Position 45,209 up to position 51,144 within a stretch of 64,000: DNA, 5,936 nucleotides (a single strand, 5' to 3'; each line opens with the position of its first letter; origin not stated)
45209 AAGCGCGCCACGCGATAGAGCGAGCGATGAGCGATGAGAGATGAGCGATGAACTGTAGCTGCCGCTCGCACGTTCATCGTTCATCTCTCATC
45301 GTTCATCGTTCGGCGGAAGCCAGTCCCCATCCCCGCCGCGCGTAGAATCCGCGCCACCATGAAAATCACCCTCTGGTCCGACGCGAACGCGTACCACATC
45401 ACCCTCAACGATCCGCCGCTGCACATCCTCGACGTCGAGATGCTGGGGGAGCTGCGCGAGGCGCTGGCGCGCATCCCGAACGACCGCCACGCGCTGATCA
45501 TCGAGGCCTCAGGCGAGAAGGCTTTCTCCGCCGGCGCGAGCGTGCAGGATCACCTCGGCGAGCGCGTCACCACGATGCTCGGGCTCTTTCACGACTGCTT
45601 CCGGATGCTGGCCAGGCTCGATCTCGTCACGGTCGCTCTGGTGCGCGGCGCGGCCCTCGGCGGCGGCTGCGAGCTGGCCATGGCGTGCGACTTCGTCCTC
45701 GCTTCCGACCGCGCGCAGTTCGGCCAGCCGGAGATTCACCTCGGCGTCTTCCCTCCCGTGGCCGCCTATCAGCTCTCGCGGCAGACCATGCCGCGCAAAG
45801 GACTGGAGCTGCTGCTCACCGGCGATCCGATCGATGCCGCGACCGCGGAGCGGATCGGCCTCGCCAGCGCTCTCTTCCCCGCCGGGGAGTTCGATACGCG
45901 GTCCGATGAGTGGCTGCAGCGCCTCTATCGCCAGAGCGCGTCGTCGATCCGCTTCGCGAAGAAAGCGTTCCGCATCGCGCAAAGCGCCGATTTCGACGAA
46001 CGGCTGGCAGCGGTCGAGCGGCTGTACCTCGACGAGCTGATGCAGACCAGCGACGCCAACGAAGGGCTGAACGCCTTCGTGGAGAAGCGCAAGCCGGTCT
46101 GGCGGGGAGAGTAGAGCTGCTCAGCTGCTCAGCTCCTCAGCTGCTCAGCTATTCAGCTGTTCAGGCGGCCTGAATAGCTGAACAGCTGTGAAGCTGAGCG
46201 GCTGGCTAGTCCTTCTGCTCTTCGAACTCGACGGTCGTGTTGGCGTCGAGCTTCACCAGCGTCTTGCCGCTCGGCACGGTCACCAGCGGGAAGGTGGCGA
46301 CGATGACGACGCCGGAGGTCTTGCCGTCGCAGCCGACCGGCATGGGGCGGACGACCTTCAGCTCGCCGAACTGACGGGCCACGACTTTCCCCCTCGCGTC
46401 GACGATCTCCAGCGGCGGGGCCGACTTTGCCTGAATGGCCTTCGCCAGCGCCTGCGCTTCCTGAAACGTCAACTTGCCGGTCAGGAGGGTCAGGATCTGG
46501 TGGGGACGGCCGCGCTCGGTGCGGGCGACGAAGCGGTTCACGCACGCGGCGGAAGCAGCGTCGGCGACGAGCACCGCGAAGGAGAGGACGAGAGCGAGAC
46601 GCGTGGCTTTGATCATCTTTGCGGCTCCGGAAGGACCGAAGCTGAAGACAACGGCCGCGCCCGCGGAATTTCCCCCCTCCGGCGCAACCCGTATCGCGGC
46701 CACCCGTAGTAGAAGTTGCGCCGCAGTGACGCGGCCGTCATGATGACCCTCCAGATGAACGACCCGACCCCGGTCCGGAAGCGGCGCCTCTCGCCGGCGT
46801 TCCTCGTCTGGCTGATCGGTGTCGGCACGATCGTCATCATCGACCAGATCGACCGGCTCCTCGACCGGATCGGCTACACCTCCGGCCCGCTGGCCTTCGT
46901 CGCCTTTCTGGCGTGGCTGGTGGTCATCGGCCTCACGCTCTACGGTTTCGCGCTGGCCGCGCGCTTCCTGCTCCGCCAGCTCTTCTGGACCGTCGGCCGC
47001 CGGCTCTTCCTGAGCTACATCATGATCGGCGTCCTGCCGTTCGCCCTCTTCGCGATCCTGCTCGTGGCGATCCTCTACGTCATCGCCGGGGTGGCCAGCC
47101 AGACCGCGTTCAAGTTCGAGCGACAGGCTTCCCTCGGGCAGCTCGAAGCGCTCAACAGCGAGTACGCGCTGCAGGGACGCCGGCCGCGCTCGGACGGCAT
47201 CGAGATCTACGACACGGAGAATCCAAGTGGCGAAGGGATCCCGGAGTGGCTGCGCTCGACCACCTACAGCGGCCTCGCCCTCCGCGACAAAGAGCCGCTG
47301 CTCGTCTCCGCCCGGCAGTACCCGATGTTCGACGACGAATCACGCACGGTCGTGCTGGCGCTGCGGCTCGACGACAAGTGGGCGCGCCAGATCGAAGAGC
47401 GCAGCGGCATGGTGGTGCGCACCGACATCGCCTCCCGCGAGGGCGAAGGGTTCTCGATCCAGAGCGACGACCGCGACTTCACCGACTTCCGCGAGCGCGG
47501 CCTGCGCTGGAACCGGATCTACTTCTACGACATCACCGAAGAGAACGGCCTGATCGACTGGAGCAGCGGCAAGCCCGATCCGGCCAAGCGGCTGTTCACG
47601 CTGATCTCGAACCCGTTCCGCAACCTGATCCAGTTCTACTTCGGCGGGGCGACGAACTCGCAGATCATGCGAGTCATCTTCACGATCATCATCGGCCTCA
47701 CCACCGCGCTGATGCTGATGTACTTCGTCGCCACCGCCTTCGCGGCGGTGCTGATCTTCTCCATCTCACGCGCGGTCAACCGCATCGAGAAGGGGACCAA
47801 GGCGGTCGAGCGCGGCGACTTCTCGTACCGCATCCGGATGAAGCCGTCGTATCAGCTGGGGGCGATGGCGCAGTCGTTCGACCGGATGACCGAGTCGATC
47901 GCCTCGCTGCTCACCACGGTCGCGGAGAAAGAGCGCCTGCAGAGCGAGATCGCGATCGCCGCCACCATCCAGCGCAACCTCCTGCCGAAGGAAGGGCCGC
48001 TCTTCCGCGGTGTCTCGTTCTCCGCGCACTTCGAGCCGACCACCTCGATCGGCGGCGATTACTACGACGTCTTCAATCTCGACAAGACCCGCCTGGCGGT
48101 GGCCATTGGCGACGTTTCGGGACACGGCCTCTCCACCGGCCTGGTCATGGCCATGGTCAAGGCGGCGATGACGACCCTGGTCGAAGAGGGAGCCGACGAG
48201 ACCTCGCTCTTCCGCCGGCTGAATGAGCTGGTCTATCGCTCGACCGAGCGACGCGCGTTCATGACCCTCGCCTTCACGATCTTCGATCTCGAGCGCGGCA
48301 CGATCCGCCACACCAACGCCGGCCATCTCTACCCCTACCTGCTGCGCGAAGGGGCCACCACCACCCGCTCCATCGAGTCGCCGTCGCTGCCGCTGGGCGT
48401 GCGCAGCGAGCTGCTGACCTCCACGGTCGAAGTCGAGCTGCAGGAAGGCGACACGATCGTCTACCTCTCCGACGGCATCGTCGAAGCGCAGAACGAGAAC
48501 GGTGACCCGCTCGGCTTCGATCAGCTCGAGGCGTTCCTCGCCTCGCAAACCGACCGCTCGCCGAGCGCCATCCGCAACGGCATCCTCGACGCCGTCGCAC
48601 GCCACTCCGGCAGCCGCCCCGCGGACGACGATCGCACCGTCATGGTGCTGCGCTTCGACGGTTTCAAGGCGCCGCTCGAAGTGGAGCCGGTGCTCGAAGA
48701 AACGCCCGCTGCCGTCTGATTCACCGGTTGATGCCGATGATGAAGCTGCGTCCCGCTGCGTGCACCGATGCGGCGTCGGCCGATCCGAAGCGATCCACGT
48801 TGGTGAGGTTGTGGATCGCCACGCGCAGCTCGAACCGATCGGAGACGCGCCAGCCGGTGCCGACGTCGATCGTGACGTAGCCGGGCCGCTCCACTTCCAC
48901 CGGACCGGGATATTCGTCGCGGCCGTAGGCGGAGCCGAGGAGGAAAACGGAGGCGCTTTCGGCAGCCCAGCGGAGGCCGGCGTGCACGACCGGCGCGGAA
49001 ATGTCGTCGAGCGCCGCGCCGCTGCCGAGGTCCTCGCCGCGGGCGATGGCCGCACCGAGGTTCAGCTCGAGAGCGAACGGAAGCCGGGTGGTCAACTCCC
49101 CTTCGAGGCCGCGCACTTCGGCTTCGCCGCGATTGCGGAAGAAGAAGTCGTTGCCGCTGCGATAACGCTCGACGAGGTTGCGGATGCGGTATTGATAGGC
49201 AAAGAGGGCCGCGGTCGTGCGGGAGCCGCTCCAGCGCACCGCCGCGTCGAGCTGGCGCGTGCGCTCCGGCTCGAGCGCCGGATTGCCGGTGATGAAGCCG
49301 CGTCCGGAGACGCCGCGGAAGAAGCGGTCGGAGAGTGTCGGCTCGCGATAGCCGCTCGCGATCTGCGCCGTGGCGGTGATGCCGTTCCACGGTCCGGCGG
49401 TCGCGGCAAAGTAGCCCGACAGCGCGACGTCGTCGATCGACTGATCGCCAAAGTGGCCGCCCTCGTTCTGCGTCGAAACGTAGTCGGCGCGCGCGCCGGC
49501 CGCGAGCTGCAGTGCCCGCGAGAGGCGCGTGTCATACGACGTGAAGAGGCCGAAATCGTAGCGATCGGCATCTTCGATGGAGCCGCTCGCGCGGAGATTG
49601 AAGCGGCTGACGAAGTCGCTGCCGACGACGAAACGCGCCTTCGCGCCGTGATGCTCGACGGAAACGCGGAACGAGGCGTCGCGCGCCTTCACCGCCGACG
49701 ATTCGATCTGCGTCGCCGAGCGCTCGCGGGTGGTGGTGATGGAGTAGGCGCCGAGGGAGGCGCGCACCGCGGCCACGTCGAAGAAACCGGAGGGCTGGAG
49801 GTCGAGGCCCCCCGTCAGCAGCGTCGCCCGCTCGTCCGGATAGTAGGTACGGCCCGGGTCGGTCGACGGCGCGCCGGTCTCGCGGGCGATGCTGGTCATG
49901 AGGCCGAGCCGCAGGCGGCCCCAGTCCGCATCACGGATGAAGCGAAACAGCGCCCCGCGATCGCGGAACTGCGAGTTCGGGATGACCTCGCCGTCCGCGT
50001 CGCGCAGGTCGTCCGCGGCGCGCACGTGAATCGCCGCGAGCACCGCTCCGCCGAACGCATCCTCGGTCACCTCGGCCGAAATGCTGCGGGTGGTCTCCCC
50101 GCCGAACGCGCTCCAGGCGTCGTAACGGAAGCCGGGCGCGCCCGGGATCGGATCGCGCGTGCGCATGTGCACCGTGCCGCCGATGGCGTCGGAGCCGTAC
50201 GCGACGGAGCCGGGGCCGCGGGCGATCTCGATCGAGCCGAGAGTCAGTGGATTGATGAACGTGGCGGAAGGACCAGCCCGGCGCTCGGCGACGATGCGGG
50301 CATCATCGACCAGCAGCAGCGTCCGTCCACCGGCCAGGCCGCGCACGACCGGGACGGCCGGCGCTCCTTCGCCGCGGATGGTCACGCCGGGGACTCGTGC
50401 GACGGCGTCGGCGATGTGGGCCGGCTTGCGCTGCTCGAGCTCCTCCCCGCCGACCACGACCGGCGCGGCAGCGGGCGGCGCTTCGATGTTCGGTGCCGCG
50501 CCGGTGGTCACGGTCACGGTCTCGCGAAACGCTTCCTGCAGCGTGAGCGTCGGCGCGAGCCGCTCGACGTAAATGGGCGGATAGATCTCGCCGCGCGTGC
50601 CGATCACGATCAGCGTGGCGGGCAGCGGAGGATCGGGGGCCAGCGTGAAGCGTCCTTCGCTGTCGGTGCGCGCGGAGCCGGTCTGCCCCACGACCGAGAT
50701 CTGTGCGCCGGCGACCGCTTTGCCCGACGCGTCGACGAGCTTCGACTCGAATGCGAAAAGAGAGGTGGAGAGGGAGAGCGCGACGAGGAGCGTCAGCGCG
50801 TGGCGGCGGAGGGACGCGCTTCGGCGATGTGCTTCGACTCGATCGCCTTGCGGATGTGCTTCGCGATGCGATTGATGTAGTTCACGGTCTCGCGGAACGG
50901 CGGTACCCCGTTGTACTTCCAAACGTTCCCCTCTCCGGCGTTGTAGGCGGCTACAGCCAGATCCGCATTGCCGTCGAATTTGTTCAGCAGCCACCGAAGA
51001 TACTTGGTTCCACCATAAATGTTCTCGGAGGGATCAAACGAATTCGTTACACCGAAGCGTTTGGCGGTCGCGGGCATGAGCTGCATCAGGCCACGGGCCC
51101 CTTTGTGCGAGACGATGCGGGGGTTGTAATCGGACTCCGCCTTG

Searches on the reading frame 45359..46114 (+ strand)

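Call 46: search_protein_families(library=pfam, proteins=[window:45359-46114:+], max_evalue=0.0001)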
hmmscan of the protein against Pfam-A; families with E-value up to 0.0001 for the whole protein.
window:45359-46114:+ (251 aa): 2 families
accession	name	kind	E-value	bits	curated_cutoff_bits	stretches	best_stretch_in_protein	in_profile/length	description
PF00378.25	ECH_1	-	2e-48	165.4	27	1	11-250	6-250/251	Enoyl-CoA hydratase/isomerase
PF16113.10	ECH_2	-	1.3e-26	94.3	27.2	1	13-179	3-178/335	Enoyl-CoA hydratase/isomerase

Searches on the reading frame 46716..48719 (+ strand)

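Call 46: search_protein_families(library=pfam, proteins=[window:46716-48719:+], max_evalue=0.0001)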
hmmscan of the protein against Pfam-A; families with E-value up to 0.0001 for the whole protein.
window:46716-48719:+ (667 aa): 2 families
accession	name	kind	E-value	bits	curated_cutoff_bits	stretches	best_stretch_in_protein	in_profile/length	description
PF07228.17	SpoIIE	-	1.8e-46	158.9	25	1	457-647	2-191/192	Stage II sporulation protein E (SpoIIE)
PF00672.30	HAMP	-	1.2e-07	32.4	25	1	347-395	3-51/53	HAMP domain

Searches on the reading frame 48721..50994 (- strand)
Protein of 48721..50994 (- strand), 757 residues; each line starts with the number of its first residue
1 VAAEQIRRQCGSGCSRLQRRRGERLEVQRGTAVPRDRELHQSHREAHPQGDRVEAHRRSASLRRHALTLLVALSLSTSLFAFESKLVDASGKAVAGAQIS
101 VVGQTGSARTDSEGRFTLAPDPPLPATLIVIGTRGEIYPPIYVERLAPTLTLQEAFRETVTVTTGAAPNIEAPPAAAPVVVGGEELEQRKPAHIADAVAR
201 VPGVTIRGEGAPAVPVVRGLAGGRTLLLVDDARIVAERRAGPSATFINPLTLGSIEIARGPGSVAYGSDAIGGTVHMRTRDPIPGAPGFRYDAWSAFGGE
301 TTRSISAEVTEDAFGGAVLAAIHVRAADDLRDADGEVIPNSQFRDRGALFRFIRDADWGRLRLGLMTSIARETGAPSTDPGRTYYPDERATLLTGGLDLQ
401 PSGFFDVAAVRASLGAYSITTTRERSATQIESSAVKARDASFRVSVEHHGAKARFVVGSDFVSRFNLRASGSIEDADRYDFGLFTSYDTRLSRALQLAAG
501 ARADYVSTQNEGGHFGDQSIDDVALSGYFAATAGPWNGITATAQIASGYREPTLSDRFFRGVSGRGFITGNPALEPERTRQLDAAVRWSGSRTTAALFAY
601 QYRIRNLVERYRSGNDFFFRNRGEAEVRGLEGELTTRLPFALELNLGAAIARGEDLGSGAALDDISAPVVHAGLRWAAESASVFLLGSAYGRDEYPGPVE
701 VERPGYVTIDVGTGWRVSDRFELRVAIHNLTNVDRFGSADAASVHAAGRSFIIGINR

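Call 46: search_protein_families(library=pfam, proteins=[window:48721-50994:-], max_evalue=0.0001)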
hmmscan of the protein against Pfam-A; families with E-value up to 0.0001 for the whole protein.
window:48721-50994:- (757 aa): 3 families
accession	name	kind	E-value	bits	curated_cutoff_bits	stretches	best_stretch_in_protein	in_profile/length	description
PF00593.30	TonB_dep_Rec_b-barrel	-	7.4e-32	112.2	27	1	368-730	40-436/436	TonB dependent receptor-like, beta-barrel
PF07715.20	Plug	-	3.8e-19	69.6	23.9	1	180-274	11-107/107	TonB-dependent Receptor Plug Domain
PF13620.12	CarboxypepD_reg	-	8e-07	29.8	32.3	1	86-130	6-54/82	Carboxypeptidase regulatory-like domain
